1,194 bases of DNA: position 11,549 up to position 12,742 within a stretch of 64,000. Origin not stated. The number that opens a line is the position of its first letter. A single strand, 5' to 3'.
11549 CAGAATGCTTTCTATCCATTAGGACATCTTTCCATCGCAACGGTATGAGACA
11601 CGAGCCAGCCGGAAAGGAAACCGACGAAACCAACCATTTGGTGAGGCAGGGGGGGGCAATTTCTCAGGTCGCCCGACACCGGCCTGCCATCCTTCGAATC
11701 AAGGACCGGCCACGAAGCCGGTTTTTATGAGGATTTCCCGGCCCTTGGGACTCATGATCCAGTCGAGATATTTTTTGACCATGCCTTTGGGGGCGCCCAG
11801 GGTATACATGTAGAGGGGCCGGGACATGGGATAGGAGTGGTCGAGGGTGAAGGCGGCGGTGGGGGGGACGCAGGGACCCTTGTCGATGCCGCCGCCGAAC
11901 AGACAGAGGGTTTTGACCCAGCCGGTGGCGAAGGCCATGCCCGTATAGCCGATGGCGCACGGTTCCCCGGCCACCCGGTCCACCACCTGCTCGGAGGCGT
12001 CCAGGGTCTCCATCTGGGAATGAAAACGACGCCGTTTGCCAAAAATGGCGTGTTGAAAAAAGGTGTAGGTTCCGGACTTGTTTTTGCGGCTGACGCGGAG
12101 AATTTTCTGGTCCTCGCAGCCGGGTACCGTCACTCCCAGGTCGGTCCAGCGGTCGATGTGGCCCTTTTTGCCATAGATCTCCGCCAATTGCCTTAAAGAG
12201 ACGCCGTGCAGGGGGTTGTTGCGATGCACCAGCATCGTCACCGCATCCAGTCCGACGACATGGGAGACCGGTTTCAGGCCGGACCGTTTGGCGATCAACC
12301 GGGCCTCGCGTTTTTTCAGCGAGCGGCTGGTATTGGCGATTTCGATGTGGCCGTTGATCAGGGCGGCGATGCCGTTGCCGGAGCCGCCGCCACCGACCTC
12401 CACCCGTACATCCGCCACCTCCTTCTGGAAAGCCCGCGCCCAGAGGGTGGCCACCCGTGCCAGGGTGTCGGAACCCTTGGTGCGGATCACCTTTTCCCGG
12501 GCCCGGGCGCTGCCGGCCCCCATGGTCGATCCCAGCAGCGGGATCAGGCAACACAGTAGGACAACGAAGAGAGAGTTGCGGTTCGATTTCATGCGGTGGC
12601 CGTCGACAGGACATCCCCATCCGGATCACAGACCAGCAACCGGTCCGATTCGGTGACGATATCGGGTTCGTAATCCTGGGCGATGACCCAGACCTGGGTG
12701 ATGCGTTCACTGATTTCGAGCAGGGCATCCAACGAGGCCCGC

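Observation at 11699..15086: Translationally coupled small protein, transmembrane SMC/Rad50-like ATPase and periplasmic PstS-like protein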

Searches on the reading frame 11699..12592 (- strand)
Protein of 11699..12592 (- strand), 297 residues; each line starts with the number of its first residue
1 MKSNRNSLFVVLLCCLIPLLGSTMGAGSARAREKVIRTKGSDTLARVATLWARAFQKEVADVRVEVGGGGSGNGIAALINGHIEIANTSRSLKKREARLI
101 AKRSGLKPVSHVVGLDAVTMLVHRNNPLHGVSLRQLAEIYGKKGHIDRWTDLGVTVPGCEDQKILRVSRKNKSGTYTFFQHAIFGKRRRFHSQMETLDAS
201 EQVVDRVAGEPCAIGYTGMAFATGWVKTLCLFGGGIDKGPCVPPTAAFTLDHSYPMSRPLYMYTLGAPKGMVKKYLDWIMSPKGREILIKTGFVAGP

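Call 3: search_protein_families(library=pfam, proteins=[window:11699-12592:-], max_evalue=0.1)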
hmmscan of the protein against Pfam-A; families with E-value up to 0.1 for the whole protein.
window:11699-12592:- (297 aa): 3 families
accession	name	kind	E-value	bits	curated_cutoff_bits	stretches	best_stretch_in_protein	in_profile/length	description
PF12849.12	PBP_like_2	-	1.2e-36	127.3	27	1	33-282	10-266/267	PBP superfamily domain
PF12727.12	PBP_like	-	1.1e-07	31.7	27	1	52-217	1-150/193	PBP superfamily domain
PF13531.11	SBP_bac_11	-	1.6e-05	25.2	25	1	44-293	9-226/227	Bacterial extracellular solute-binding protein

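Call 4: search_protein_families(library=ncbifam, proteins=[window:11699-12592:-], max_evalue=0.1)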
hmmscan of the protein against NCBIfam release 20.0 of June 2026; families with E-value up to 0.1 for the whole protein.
window:11699-12592:- (297 aa): 3 families
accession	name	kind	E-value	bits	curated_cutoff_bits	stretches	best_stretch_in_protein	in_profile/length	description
TIGR02136.1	ptsS_2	subfamily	3.5e-57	193.8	206.6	1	27-295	29-294/295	phosphate ABC transporter substrate-binding protein PstS family protein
TIGR00975.1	3a0107s03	equivalog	2.4e-13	49.9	205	1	36-184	1-151/315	phosphate ABC transporter substrate-binding protein PstS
TIGR04505.1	PtsS_plasma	equivalog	0.038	13.4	175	0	137-223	176-265/334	phosphate ABC transporter substrate-binding protein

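Call 5: search_protein_families(library=padloc, proteins=[window:11699-12592:-], max_evalue=0.1)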
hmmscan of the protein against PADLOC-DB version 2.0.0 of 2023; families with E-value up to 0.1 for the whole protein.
window:11699-12592:- (297 aa): 0 families

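Call 21: search_solved_structures(query=window:11702-12592:-, max_evalue=0.001, show_alignments=2)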
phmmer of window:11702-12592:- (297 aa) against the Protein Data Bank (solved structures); distinct sequences matched with E-value up to 0.001: 13.
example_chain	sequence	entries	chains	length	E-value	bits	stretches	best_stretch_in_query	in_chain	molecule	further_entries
4pqj_A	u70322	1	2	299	3.3e-31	111.8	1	37-295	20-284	Phosphate binding protein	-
4omb_A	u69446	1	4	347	4.6e-31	111.3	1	37-295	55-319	Phosphate binding protein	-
4gd5_A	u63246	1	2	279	1.8e-22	83.1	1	18-291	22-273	Phosphate ABC transporter, phosphate-binding protein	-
4jwo_A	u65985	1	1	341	2.9e-21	79.2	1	33-294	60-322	Phosphate binding protein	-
4q8r_A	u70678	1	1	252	4.9e-21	78.4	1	37-291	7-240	Phosphate ABC transporter, phosphate-binding protein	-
4ecf_A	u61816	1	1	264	1.7e-13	53.7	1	40-290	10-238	ABC-type phosphate transport system, periplasmic component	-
1twy_A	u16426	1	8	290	1.7e-12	50.4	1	29-294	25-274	ABC transporter, periplasmic substrate-binding protein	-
4exl_A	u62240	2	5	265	9.4e-12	47.9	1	39-290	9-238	Phosphate-binding protein pstS 1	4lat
4n13_A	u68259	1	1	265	2.7e-10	43.1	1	30-294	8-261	Phosphate ABC transporter, periplasmic phosphate-binding protein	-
9l8j_A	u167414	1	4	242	1.9e-09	40.4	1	38-288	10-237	Sll0540 protein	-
4h1x_A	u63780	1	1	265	7.3e-09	38.5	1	39-147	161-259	Phosphate-binding protein pstS 2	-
9jwy_A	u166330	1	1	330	7.7e-06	28.5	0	37-121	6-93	Phosphate ABC transporter, periplasmic phosphate-binding protein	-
7xg8_A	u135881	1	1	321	0.00024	23.6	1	40-183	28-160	ABC transporter, substrate binding protein, phosphate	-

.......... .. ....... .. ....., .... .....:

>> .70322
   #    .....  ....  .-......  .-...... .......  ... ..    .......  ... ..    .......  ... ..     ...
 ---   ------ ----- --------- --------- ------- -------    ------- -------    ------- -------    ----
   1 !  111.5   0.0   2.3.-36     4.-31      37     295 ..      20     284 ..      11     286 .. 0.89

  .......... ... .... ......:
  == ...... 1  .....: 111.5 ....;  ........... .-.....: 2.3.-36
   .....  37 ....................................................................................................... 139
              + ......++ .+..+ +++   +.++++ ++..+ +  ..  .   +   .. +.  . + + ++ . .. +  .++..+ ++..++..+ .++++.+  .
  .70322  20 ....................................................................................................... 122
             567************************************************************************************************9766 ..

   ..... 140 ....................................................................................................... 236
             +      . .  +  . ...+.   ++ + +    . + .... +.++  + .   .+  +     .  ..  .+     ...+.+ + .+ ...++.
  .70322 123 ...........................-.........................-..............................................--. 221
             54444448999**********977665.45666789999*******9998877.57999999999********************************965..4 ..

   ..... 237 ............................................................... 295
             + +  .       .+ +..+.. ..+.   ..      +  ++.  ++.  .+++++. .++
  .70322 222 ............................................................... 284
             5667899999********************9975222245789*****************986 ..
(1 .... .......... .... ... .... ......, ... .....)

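Call 42: find_homologous_proteins(query=window:11702-12592:-, max_evalue=1e-20)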
Query window:11702-12592:- (297 aa): 1363 proteins with E <= 1e-20 among 3119 candidates; the best 120 are listed.
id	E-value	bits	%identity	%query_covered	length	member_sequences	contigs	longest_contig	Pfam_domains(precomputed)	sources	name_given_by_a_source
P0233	2.3e-198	675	100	100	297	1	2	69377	PF13531.12,PF12727.13,PF12849.13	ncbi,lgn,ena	-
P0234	4.7e-139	481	73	100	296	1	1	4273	PF13531.12,PF12727.13,PF12849.13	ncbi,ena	-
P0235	3.8e-121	422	69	90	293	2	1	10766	PF13531.12,PF12727.13,PF12849.13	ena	-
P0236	5.5e-101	356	56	97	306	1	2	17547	PF13531.12,PF12727.13,PF12849.13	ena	-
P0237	5.3e-99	349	56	99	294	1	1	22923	PF13531.12,PF12727.13,PF12849.13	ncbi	-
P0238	2.3e-98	347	56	96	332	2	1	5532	PF13531.12,PF12727.13,PF12849.13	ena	-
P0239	2.7e-98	347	53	97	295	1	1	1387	PF13531.12,PF12727.13,PF12849.13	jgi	jgi:phosphate transport system substrate-binding protein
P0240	5.6e-98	346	61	88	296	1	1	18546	PF13531.12,PF12727.13,PF12849.13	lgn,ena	-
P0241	4.9e-97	343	56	92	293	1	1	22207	PF13531.12,PF12727.13,PF12849.13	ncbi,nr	ncbi:MAG: phosphate ABC transporter substrate-binding protein [Magnetococcales bacterium]|nr:phospha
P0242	6.0e-97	342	54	96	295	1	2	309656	PF13531.12,PF12727.13,PF12849.13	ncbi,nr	ncbi:MAG: phosphate ABC transporter substrate-binding protein [Magnetococcales bacterium]|nr:phospha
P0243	4.2e-96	340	56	90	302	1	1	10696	PF13531.12,PF12727.13,PF12849.13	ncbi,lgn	-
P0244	1.5e-95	338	58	89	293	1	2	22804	PF13531.12,PF12849.13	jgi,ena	jgi:phosphate transport system substrate-binding protein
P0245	2.3e-95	337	55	98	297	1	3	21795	PF12727.13,PF12849.13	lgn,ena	-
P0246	2.7e-95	337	58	88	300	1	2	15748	PF12727.13,PF12849.13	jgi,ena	jgi:phosphate transport system substrate-binding protein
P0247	3.4e-95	337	53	98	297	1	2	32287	PF13531.12,PF12727.13,PF12849.13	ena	-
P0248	1.5e-94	335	52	97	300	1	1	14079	PF13531.12,PF12727.13,PF12849.13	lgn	-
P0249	1.8e-94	334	54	94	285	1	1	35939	PF13531.12,PF12727.13,PF12849.13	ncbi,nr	ncbi:MAG: phosphate ABC transporter substrate-binding protein [Magnetococcales bacterium]|nr:phospha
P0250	2.2e-94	334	55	91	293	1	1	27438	PF13531.12,PF12727.13,PF12849.13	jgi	jgi:phosphate transport system substrate-binding protein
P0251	3.6e-94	333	56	89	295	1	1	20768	PF13531.12,PF12727.13,PF12849.13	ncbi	ncbi:MAG: phosphate ABC transporter substrate-binding protein [Magnetococcus sp. YQC-5]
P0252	5.3e-94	333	53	98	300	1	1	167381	PF13531.12,PF12727.13,PF12849.13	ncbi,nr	ncbi:MAG: phosphate ABC transporter substrate-binding protein [Magnetococcales bacterium]|nr:phospha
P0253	7.4e-94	332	58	88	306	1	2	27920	PF13531.12,PF12727.13,PF12849.13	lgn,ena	-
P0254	8.5e-94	332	57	88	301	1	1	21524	PF12727.13,PF12849.13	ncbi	ncbi:MAG: phosphate ABC transporter substrate-binding protein [Magnetococcus sp. DMHC-8]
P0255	8.6e-94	332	56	92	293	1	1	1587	PF13531.12,PF12727.13,PF12849.13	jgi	jgi:phosphate transport system substrate-binding protein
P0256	1.1e-93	332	55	98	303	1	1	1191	PF12849.13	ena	-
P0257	7.3e-93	329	54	92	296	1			PF13531.12,PF12727.13,PF12849.13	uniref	uniref:PstS family phosphate ABC transporter substrate-binding protein n=1 Tax=Candidatus Magnetaqui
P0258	7.8e-93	329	54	91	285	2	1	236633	PF13531.12,PF12727.13,PF12849.13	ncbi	-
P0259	2.6e-92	327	52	97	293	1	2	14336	PF13531.12,PF12727.13,PF12849.13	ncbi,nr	ncbi:MAG: phosphate ABC transporter substrate-binding protein [Magnetococcales bacterium]|nr:phospha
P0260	9.4e-92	325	54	95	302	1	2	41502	PF13531.12,PF12727.13,PF12849.13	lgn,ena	-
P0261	3.5e-91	324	52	96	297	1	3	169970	PF13531.12,PF12727.13,PF12849.13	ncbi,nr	ncbi:MAG: phosphate ABC transporter substrate-binding protein [Magnetococcales bacterium]|nr:phospha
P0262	4.5e-91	323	54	89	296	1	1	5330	PF13531.12,PF12727.13,PF12849.13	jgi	jgi:phosphate transport system substrate-binding protein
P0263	5.5e-91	323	52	99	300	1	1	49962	PF13531.12,PF12727.13,PF12849.13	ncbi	ncbi:MAG: phosphate ABC transporter substrate-binding protein [Magnetococcus sp. XQGC-1]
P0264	5.7e-91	323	53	99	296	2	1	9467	PF13531.12,PF12727.13,PF12849.13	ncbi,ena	-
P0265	7.7e-91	322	55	89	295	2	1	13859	PF13531.12,PF12727.13,PF12849.13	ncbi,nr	ncbi:MAG: phosphate ABC transporter substrate-binding protein [Magnetococcales bacterium]|nr:phospha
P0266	1.7e-90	321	53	100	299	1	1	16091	PF12727.13,PF12849.13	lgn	-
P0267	4.6e-90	320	55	89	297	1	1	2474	PF13531.12,PF12727.13,PF12849.13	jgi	jgi:phosphate transport system substrate-binding protein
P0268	5.1e-90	320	53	96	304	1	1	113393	PF13531.12,PF12727.13,PF12849.13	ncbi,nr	ncbi:MAG: phosphate ABC transporter substrate-binding protein [Magnetococcales bacterium]|nr:phospha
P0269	6.4e-90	319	54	92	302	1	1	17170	PF13531.12,PF12727.13,PF12849.13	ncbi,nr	ncbi:MAG: phosphate ABC transporter substrate-binding protein [Magnetococcales bacterium]|nr:phospha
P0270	1.4e-89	318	52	93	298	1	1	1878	PF13531.12,PF12727.13,PF12849.13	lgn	-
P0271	1.4e-89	318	51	98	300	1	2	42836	PF13531.12,PF12727.13,PF12849.13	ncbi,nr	ncbi:MAG: phosphate ABC transporter substrate-binding protein [Magnetococcales bacterium]|nr:phospha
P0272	2.6e-89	317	50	98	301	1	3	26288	PF13531.12,PF12727.13,PF12849.13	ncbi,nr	ncbi:MAG: phosphate ABC transporter substrate-binding protein [Magnetococcales bacterium]|nr:phospha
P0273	4.0e-89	317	54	91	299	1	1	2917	PF13531.12,PF12727.13,PF12849.13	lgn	-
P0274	5.4e-89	316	51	98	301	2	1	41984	PF13531.12,PF12727.13,PF12849.13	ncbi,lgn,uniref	ncbi:Phosphate-binding protein PstS [Candidatus Magnetaquicoccaceae bacterium FCR-1]|uniref:Phosphat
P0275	6.1e-89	316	54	88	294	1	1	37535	PF12727.13,PF12849.13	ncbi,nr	ncbi:MAG: phosphate ABC transporter substrate-binding protein [Magnetococcales bacterium]|nr:phospha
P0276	1.1e-87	312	52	88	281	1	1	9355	PF13531.12,PF12727.13,PF01547.31,PF12849.13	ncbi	ncbi:MAG: phosphate ABC transporter substrate-binding protein [Magnetococcus sp. YQC-9]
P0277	2.2e-87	311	53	91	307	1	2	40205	PF13531.12,PF12727.13,PF12849.13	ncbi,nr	ncbi:MAG: phosphate ABC transporter substrate-binding protein [Magnetococcales bacterium]|nr:phospha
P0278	3.9e-87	310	52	91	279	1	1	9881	PF13531.12,PF12727.13,PF12849.13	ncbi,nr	ncbi:MAG: phosphate ABC transporter substrate-binding protein [Magnetococcales bacterium]|nr:phospha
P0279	5.3e-87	310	53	88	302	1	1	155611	PF13531.12,PF12727.13,PF12849.13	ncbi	ncbi:MAG: phosphate ABC transporter substrate-binding protein [Magnetococcus sp. MYC-9]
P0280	2.1e-85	305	52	93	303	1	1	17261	PF13531.12,PF12849.13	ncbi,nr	ncbi:MAG: phosphate ABC transporter substrate-binding protein [Magnetococcales bacterium]|nr:phospha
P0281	1.1e-84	302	51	95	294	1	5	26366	PF13531.12,PF12727.13,PF01547.31,PF12849.13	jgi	jgi:phosphate transport system substrate-binding protein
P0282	1.7e-84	302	51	93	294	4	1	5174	PF13531.12,PF12727.13,PF01547.31,PF12849.13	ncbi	-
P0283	3.0e-84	301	53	88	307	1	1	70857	PF13531.12,PF12727.13,PF12849.13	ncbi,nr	ncbi:MAG: phosphate ABC transporter substrate-binding protein [Magnetococcales bacterium]|nr:phospha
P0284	3.4e-84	301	51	92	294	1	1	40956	PF13531.12,PF12727.13,PF12849.13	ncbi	-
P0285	7.8e-84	299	50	95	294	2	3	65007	PF13531.12,PF12727.13,PF01547.31,PF12849.13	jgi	jgi:phosphate transport system substrate-binding protein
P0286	2.6e-83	298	49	99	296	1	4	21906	PF13531.12,PF12727.13,PF01547.31,PF12849.13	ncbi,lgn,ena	-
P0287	3.8e-83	297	49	97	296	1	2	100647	PF13531.12,PF12727.13,PF12849.13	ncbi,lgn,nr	ncbi:MAG: phosphate ABC transporter substrate-binding protein [Magnetococcales bacterium]|nr:phospha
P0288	1.2e-82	295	49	96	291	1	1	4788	PF13531.12,PF12727.13,PF01547.31,PF12849.13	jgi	-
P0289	1.6e-82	295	49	99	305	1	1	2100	PF12727.13,PF12849.13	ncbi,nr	ncbi:MAG: PstS family phosphate ABC transporter substrate-binding protein [Holophagales bacterium]|n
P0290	2.5e-82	294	50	93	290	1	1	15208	PF13531.12,PF12727.13,PF01547.31,PF12849.13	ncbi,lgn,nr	ncbi:MAG: phosphate ABC transporter substrate-binding protein [gamma proteobacterium symbiont of Bat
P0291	2.7e-82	294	50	96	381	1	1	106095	PF13531.12,PF12727.13,PF01547.31,PF12849.13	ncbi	ncbi:phosphate ABC transporter substrate-binding protein [Rhodocaloribacter sp.]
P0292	4.1e-82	294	49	96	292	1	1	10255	PF13531.12,PF12727.13,PF01547.31,PF12849.13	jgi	jgi:phosphate transport system substrate-binding protein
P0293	4.2e-82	294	50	93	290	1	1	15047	PF13531.12,PF12727.13,PF01547.31,PF12849.13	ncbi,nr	ncbi:MAG: phosphate ABC transporter substrate-binding protein [Gammaproteobacteria bacterium]|nr:pho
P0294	5.4e-82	293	53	88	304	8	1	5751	PF13531.12,PF12727.13,PF01547.31,PF12849.13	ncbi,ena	-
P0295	9.0e-82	293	50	90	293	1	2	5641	PF13531.12,PF12727.13,PF01547.31,PF12849.13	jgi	jgi:phosphate transport system substrate-binding protein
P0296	1.0e-81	292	50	92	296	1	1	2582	PF12727.13,PF12849.13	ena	-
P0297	1.0e-81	292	50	93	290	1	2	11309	PF13531.12,PF12727.13,PF01547.31,PF12849.13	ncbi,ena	-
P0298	1.5e-81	292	49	94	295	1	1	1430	PF13531.12,PF12727.13,PF12849.13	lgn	-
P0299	1.7e-81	292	51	90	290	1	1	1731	PF13531.12,PF12727.13,PF12849.13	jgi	-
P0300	1.7e-81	292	50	92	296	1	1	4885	PF12727.13,PF12849.13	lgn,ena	-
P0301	2.9e-81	291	48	93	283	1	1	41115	PF13531.12,PF12727.13,PF12849.13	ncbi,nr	ncbi:MAG: phosphate ABC transporter substrate-binding protein [Magnetococcales bacterium]|nr:phospha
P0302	3.3e-81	291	49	96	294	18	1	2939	PF12727.13,PF01547.31,PF12849.13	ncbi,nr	ncbi:MAG: phosphate ABC transporter substrate-binding protein [Deltaproteobacteria bacterium]|nr:pho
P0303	3.8e-81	291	50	93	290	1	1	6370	PF13531.12,PF12727.13,PF01547.31,PF12849.13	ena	-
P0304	4.1e-81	290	49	91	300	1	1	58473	PF13531.12,PF12727.13,PF12849.13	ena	-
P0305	5.0e-81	290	50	92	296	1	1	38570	PF12727.13,PF12849.13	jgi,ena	jgi:phosphate transport system substrate-binding protein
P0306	7.7e-81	290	49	90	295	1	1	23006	PF12727.13,PF12849.13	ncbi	-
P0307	8.1e-81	290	53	86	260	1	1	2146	PF13531.12,PF12727.13,PF12849.13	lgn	-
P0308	8.8e-81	289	48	96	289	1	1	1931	PF13531.12,PF12727.13,PF12849.13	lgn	-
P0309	9.8e-81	289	50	90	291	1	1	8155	PF12727.13,PF12849.13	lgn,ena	-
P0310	1.1e-80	289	51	88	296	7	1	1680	PF13531.12,PF12727.13,PF12849.13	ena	-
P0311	1.2e-80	289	48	95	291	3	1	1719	PF13531.12,PF12727.13,PF01547.31,PF12849.13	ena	-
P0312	1.3e-80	289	46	98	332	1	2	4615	PF13531.12,PF12727.13,PF12849.13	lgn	-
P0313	1.5e-80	289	49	96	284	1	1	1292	PF12727.13,PF12849.13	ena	-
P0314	1.8e-80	288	50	92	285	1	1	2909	PF12727.13,PF12849.13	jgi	jgi:phosphate transport system substrate-binding protein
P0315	1.8e-80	288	48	94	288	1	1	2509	PF12727.13,PF12849.13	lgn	-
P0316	1.8e-80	288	49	93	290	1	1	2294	PF13531.12,PF12727.13,PF01547.31,PF12849.13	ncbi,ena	-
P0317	1.9e-80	288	50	91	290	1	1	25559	PF13531.12,PF12727.13,PF01547.31,PF12849.13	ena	-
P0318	2.1e-80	288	49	89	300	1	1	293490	PF12727.13,PF12849.13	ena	-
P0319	2.3e-80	288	50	87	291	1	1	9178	PF13531.12,PF12727.13,PF12849.13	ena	-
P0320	2.5e-80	288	49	95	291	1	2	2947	PF13531.12,PF12727.13,PF12849.13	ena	-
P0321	2.6e-80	288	49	96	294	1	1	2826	PF13531.12,PF12727.13,PF12849.13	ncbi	-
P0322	3.4e-80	287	49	96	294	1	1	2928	PF13531.12,PF12727.13,PF12849.13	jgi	jgi:phosphate transport system substrate-binding protein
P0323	3.7e-80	287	49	87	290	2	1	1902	PF12727.13,PF01547.31,PF12849.13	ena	-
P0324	4.1e-80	287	50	89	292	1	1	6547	PF13531.12,PF12727.13,PF01547.31,PF12849.13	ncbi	-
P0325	4.3e-80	287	49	93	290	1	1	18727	PF13531.12,PF12727.13,PF01547.31,PF12849.13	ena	-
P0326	5.8e-80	287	51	84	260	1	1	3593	PF12849.13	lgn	-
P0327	7.5e-80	286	48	94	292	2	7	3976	PF12727.13,PF12849.13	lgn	-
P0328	7.7e-80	286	50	88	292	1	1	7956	PF13531.12,PF12727.13,PF12849.13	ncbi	-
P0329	7.9e-80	286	49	93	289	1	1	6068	PF12727.13,PF12849.13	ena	-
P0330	8.3e-80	286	48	98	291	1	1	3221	PF13531.12,PF12727.13,PF01547.31,PF12849.13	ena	-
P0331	1.1e-79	286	49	87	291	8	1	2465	PF12727.13,PF12849.13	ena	-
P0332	1.2e-79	286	49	92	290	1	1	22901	PF13531.12,PF12727.13,PF12849.13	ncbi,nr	ncbi:MAG: PstS family phosphate ABC transporter substrate-binding protein [Magnetococcales bacterium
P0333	1.2e-79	286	49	95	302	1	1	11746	PF12727.13,PF01547.31,PF12849.13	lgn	-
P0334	1.2e-79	286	47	96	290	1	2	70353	PF13531.12,PF12727.13,PF01547.31,PF12849.13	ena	-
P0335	1.3e-79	286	49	96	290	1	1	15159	PF13531.12,PF12727.13,PF12849.13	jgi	jgi:phosphate transport system substrate-binding protein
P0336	1.3e-79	286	49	96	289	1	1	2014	PF13531.12,PF12727.13,PF01547.31,PF12849.13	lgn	-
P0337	1.3e-79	286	49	95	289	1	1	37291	PF13531.12,PF12727.13,PF01547.31,PF12849.13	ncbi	-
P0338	1.4e-79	285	48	97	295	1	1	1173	PF13531.12,PF12727.13,PF12849.13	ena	-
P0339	1.6e-79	285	46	96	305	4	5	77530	PF12727.13,PF12849.13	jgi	jgi:phosphate transport system substrate-binding protein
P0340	1.6e-79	285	50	88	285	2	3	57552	PF12727.13,PF12849.13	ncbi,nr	ncbi:MAG: PstS family phosphate ABC transporter substrate-binding protein [Gammaproteobacteria bacte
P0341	1.9e-79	285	49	96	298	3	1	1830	PF13531.12,PF12727.13,PF12849.13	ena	-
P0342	2.0e-79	285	49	91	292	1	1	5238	PF13531.12,PF12727.13,PF12849.13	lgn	-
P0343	2.0e-79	285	47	97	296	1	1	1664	PF12727.13,PF12849.13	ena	-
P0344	2.2e-79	285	46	96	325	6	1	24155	PF12849.13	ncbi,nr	ncbi:MAG: phosphate ABC transporter substrate-binding protein [Magnetococcales bacterium]|nr:phospha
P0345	2.3e-79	285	50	89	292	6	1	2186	PF12727.13,PF12849.13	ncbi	-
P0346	3.2e-79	284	49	93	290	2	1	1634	PF13531.12,PF12727.13,PF01547.31,PF12849.13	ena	-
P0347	3.7e-79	284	50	87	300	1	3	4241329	PF13531.12,PF12727.13,PF12849.13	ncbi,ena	-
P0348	3.8e-79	284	51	88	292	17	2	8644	PF12727.13,PF12849.13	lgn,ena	-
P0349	3.9e-79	284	49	94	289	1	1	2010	PF13531.12,PF12727.13,PF01547.31,PF12849.13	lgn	-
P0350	4.4e-79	284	50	89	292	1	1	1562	PF12727.13,PF12849.13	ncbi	-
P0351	5.0e-79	284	49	93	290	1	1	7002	PF13531.12,PF12727.13,PF12849.13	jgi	jgi:phosphate transport system substrate-binding protein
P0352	5.1e-79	284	47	96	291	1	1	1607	PF13531.12,PF12727.13,PF12849.13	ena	-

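Call 46: find_encoding_contigs(protein=P0242, flank=6000, max_places=1)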
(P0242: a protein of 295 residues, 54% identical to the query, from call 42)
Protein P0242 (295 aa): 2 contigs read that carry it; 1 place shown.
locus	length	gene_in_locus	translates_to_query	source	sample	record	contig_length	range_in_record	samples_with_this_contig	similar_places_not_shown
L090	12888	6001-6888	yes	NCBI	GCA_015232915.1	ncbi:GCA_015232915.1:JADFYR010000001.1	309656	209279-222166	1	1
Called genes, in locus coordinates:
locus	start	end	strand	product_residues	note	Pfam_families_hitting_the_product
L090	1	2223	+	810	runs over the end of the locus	PF00263:Secretin, PF05036:SPOR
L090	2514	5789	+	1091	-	PF04773:FecR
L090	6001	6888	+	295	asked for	PF12849:PBP_like_2, PF13531:SBP_bac_11 (faint), PF12727:PBP_like (faint)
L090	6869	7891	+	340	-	PF01041:DegT_DnrJ_EryC1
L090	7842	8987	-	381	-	PF03702:AnmK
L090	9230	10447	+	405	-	PF00579:tRNA-synt_1b, PF22421:SYY_C-terminal (weak)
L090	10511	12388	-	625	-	PF00571:CBS, PF03445:DUF294, PF10335:DUF294_C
